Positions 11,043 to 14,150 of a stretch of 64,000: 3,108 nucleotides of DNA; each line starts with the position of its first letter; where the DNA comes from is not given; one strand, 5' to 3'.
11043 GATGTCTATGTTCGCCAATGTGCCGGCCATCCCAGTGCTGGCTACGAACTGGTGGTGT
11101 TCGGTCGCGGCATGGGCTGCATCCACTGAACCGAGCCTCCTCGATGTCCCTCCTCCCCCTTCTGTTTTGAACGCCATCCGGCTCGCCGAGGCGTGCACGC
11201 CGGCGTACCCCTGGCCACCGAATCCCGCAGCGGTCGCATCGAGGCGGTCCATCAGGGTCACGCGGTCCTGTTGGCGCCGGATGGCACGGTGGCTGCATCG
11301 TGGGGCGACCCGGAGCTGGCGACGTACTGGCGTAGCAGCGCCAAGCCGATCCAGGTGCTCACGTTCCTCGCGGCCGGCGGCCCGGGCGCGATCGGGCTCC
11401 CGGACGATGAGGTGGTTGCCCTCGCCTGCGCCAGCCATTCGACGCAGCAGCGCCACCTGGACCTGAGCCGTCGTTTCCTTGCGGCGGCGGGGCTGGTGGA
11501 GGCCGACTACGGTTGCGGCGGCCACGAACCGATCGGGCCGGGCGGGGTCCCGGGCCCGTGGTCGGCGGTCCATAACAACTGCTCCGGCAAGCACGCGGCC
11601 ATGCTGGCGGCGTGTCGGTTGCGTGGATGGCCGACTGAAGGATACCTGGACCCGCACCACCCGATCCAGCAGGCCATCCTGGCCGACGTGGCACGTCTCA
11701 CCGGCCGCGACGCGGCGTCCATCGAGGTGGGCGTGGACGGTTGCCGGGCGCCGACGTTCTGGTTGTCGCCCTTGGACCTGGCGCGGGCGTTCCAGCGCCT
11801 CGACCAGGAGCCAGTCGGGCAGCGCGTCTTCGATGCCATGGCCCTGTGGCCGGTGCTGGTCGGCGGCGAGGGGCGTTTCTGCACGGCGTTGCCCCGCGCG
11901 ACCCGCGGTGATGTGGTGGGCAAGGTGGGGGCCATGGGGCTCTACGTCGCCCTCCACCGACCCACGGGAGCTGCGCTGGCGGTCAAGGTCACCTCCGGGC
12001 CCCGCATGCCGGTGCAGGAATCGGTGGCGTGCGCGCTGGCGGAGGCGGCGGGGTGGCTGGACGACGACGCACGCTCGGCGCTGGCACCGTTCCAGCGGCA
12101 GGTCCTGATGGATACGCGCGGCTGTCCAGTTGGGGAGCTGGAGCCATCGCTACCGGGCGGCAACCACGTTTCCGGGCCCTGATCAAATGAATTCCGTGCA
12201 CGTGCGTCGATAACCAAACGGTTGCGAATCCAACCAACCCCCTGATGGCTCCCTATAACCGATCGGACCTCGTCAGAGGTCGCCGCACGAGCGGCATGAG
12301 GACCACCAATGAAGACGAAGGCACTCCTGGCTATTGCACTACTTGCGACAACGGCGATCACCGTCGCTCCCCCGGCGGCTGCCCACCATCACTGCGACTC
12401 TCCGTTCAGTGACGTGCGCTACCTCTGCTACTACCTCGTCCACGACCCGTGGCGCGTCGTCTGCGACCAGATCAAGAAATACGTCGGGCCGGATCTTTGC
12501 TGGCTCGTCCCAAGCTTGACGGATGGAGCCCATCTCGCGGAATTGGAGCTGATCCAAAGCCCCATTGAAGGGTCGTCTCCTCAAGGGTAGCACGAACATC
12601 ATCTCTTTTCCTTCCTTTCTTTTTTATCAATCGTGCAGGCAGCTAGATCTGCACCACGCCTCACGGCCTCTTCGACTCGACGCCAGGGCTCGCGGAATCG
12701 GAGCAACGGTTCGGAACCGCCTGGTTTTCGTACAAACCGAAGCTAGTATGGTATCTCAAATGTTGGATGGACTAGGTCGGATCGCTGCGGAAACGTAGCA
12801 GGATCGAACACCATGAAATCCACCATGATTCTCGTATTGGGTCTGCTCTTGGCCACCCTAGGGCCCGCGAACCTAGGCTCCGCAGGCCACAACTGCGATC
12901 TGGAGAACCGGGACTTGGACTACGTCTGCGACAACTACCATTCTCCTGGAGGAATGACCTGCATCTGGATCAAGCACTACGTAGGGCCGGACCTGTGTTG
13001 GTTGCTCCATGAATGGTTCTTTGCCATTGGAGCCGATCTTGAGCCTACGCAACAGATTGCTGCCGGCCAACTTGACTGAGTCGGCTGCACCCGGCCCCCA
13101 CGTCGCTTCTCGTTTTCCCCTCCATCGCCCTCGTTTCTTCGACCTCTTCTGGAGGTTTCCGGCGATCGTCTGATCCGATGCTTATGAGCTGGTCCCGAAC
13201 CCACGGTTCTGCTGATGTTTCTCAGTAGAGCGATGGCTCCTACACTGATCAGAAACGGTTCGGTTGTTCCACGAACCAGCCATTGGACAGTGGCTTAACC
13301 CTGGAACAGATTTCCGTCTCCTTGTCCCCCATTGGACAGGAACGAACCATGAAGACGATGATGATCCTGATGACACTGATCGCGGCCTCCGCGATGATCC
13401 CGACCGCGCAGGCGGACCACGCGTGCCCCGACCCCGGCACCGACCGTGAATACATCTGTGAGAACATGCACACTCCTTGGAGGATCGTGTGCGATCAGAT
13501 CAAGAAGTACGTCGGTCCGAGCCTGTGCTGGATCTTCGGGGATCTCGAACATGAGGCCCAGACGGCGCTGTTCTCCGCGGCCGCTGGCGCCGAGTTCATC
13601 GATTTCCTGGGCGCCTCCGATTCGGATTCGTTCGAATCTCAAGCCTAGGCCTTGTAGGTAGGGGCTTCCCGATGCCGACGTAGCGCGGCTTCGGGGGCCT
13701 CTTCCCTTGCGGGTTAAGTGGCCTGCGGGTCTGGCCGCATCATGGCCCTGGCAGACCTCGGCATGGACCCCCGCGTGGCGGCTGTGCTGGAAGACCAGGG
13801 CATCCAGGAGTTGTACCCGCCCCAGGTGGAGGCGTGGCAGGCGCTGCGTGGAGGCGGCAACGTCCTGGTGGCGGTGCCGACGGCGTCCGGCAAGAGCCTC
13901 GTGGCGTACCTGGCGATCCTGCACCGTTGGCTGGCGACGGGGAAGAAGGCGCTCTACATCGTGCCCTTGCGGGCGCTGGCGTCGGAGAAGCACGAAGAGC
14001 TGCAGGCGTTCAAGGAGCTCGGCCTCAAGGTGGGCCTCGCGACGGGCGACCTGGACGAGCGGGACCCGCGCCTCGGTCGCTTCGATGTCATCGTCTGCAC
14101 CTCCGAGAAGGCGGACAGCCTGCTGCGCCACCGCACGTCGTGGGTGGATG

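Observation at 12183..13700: Lower-GC segment carrying three solo-promoter paralogs of a second small secreted 4-Cys family (family B)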

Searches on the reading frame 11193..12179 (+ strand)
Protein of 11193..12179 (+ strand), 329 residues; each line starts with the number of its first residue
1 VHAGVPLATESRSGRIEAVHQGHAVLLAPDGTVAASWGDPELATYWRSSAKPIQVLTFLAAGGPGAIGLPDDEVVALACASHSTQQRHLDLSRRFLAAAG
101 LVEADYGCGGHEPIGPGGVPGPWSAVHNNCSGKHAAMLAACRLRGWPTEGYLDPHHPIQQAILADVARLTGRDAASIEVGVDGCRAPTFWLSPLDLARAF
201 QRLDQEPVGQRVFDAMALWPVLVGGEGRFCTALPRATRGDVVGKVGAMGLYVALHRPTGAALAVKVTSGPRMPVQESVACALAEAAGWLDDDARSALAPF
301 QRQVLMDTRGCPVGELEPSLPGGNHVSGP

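Call 5: search_protein_families(library=pfam, proteins=[window:11193-12179:+], max_evalue=0.1)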
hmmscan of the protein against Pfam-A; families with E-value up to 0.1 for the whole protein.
window:11193-12179:+ (329 aa): 1 family
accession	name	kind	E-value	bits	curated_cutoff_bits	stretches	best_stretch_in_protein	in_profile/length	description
PF06089.17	Asparaginase_II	-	2.6e-88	296.6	25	1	11-317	4-321/322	L-asparaginase II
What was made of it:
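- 11193..12182 (+): Upstream flank: L-asparaginase II gene (conserved backbone). Pfam PF06089, E 2.6e-88 (call 5).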

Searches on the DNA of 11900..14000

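Call 60: search_rna_families(source=window, start=11900, end=14000, threshold=evalue, max_evalue=1)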
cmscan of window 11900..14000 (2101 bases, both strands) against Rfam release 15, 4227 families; matches with E-value up to 1: 1.
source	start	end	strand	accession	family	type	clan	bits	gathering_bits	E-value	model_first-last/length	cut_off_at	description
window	12590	12637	-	RF00158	SNORD82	Gene; snRNA; snoRNA; CD-box;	-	20.1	43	0.87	1-70/70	no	Small nucleolar RNA SNORD82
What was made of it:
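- Tried and rejected: ncRNA or riboswitch in the spacers: no Rfam hit of note (call 60).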

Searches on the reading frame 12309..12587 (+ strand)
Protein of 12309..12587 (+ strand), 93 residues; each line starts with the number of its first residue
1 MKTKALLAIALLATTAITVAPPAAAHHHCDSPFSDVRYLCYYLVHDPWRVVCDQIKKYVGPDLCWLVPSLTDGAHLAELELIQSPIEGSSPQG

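Call 5: search_protein_families(library=pfam, proteins=[window:12309-12587:+], max_evalue=0.1)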
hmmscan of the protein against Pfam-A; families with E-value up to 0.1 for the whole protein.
window:12309-12587:+ (93 aa): 0 families

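Call 6: find_homologous_proteins(query=A1, max_evalue=0.01)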
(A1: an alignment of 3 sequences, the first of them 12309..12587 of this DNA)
Query A1 (3 sequences) (93 aa, profile of the alignment): 3 proteins with E <= 0.01 among 1074 candidates.
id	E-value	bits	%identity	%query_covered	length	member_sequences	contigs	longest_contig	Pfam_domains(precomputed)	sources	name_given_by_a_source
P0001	2.2e-42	161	48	83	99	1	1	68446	-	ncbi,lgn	ncbi:MAG: hypothetical protein ACPGQL_03075 [Thermoplasmatota archaeon]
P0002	2.0e-40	154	100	100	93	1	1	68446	-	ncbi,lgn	ncbi:MAG: hypothetical protein ACPGQL_03065 [Thermoplasmatota archaeon]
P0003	1.0e-28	117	46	52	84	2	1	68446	-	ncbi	ncbi:MAG: hypothetical protein ACPGQL_03070 [Thermoplasmatota archaeon]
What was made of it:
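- Tried and rejected: profile search of 5.77e9 proteins (call 6);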

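Call 9: find_related_loci(query=A1, collection=genome_contigs, flank=10000)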
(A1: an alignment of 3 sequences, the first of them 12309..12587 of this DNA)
Query A1 (93 aa) in genome_contigs; peptide patterns used: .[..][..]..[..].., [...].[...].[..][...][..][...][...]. (x = any residue, [..] = any of these).
95 stretches matched a pattern, but none encodes a relative of the query by tblastn (E <= 1e-3).

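Call 11: find_related_loci(query=A1, collection=metagenome_contigs, flank=10000)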
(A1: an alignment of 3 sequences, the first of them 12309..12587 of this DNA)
Query A1 (93 aa) in metagenome_contigs; peptide patterns used: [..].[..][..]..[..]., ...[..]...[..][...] (x = any residue, [..] = any of these).
319 stretches matched a pattern, but none encodes a relative of the query by tblastn (E <= 1e-3).

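Call 50: search_protein_families(library=ncbifam, proteins=[window:12309-12587:+], max_evalue=1)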
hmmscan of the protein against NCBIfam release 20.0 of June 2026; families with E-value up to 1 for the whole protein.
window:12309-12587:+ (93 aa): 0 families

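Call 54: find_related_loci(query=A1, collection=viral_contigs, flank=3000)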
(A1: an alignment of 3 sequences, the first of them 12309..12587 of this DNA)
Query A1 (93 aa) in viral_contigs; peptide patterns used: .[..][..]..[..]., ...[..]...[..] (x = any residue, [..] = any of these).
139 stretches matched a pattern, but none encodes a relative of the query by tblastn (E <= 1e-3).
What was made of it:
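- No loci in GTDB genomes, JGI metagenomes or IMG/VR (calls 9, 11, 54).
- Tried and rejected: pattern plus tblastn scans of GTDB genomes, JGI metagenomes and IMG/VR (calls 9, 11, 54).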

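Call 64: find_encoding_contigs(protein=P0002, flank=3000, max_places=6)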
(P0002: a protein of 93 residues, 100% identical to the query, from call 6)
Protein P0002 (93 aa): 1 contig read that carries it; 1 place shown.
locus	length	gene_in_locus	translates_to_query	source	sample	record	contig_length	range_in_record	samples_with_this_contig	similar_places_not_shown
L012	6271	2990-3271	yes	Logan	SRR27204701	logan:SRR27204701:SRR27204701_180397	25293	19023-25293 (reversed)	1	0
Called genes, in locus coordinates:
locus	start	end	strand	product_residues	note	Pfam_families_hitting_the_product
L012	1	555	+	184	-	?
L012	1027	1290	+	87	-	-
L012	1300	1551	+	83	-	-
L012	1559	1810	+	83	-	-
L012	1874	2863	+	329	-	PF06089:Asparaginase_II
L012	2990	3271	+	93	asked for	-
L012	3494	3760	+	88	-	-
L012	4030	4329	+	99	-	-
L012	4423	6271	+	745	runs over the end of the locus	PF04851:ResIII, PF00270:DEAD, PF22527:DEXQc_Suv3 (weak), PF12826:HHH_2 (faint), PF00271:Helicase_C, PF21280:Helicase_dom4_arc, PF14520:HHH_5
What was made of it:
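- Independent gene calls exist (calls 6, 64).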

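Call 85: search_protein_families(library=phrogs, proteins=[window:12309-12587:+], max_evalue=0.1)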
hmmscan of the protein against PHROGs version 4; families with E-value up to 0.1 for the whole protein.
window:12309-12587:+ (93 aa): 1 family
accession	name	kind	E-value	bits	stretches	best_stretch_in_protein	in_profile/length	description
phrog_17592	-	unknown function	0.085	14.1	1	5-45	4-45/94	-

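Call 88: list_cluster_members(proteins=[P0001, P0002, P0003, P0009])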
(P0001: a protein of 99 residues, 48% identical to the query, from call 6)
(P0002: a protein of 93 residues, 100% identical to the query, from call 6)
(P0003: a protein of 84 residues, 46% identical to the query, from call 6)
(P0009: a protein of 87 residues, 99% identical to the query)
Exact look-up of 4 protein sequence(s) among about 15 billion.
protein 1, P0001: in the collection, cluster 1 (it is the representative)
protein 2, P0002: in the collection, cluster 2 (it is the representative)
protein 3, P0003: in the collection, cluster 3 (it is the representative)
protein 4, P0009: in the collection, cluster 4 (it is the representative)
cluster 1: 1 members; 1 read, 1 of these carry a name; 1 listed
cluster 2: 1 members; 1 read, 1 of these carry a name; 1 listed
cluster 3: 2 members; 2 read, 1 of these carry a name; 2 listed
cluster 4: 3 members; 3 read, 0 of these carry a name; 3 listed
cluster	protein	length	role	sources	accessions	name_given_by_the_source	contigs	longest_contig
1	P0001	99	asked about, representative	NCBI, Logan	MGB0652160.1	MAG: hypothetical protein ACPGQL_03075 [Thermoplasmatota archaeon]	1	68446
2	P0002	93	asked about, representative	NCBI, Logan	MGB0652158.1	MAG: hypothetical protein ACPGQL_03065 [Thermoplasmatota archaeon]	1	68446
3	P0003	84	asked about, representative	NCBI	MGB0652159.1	MAG: hypothetical protein ACPGQL_03070 [Thermoplasmatota archaeon]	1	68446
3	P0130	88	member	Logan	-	-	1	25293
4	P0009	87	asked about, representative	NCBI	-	-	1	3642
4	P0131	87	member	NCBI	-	-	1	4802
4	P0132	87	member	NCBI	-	-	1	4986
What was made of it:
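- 12309..12590 (+): B1, 93 aa. Signal peptide 12309-12383; predicted mature protein from 12384 (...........). Four Cys. The tail after LCWLVP is variable. NCBI ACPGQL_03065 (calls 6, 88).
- Checked: The genes were also called independently in NCBI (ACPGQL_03065/70/75) and in a Logan assembly (calls 6, 64, 88).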

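Call 90: find_encoding_contigs(protein=P0131, flank=5000, max_places=2)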
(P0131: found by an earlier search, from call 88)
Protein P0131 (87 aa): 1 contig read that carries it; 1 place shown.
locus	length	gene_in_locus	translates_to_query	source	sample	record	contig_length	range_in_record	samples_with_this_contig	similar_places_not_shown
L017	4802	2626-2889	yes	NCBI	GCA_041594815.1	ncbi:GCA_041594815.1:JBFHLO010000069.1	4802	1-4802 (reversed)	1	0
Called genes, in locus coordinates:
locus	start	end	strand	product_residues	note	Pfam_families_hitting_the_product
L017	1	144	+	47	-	?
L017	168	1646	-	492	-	PF00083:Sugar_tr (weak), PF07690:MFS_1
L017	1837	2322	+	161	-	PF14539:DUF4442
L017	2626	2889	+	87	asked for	-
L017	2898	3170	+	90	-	-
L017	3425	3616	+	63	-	-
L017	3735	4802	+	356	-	?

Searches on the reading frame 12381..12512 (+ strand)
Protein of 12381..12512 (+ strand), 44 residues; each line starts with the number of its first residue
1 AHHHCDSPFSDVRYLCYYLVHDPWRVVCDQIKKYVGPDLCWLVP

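Call 19: search_protein_representatives(alignment_id=A2)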
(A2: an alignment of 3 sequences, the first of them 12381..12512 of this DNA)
Query: 3 sequences, 43 profile positions. Proteins with E-value up to 0.001 (for the whole library): 8; up to 1e-10: 3; up to 1e-30: 0. The best 8 are listed.
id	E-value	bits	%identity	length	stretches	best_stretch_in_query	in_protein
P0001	1.3e-24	101.9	-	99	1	1-43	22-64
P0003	6.3e-23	96.5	-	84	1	1-43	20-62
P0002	7.8e-23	96.2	-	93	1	1-43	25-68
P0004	1.4e-05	41.0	-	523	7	6-19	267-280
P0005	1.9e-05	40.5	-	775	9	9-27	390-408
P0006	2.9e-05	39.9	-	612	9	18-41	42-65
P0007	6.7e-04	35.6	-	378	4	6-19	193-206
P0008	6.8e-04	35.6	-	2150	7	18-38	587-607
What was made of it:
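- Only self hits among 5.77e9 proteins (call 6) and 1.84e9 representatives (call 19).
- Tried and rejected: exhaustive HMMER of the core against 1.84e9 representatives (call 19; five weak hits are long repetitive proteins matched in short pieces and were dismissed);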

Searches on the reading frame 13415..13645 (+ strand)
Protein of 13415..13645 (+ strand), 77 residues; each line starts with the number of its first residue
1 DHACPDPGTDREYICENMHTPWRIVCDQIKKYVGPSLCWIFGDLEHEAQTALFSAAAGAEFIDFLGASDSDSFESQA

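Call 49: search_solved_structures(query=A7, max_evalue=10)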
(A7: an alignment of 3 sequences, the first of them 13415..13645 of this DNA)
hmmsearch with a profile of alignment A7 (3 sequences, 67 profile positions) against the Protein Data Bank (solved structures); distinct sequences matched with E-value up to 10: 1.
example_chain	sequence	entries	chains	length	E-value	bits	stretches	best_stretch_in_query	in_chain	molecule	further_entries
9q73_B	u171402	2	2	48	0.3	14.3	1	17-33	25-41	MIF4G domain-containing protein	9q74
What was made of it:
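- On Histidine brace (CopC, LPMO) / monohistidine brace (YcnI): No PDB sequence hit (call 49).
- Tried and rejected: PDB sequences (call 49);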

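Call 51: predict_structure(alignment_id=A7)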
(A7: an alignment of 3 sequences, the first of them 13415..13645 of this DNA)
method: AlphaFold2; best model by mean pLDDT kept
length: 77 residues; sequences in the alignment: 3
mean_pLDDT: 56.2   pTM: 0.36
mean pLDDT of the five models: 56.2, 53.8, 49.3, 48.3, 43.2
residues with pLDDT >= 90: 0; 70-90: 8; 50-70: 44; < 50: 25
segments of 3 or more residues with pLDDT < 50: 55-77
pLDDT, mean of each block of 10 residues (from residue 1): 53 68 70 61 63 48 43 39
secondary structure, 60 per line:
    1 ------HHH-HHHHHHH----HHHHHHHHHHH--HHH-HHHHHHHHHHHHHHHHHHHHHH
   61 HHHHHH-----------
elements in order: H11-17 H22-32 H39-66

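Call 59: fold_search(model_id=the predicted structure, library=pdb)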
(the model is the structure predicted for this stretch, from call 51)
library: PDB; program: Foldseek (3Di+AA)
matches with E <= 10: 0; with E <= 0.001: 0
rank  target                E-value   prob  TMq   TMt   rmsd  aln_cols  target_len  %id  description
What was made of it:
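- On Histidine brace (CopC, LPMO) / monohistidine brace (YcnI): The Foldseek search was empty, but the model was of low confidence (calls 51, 59).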
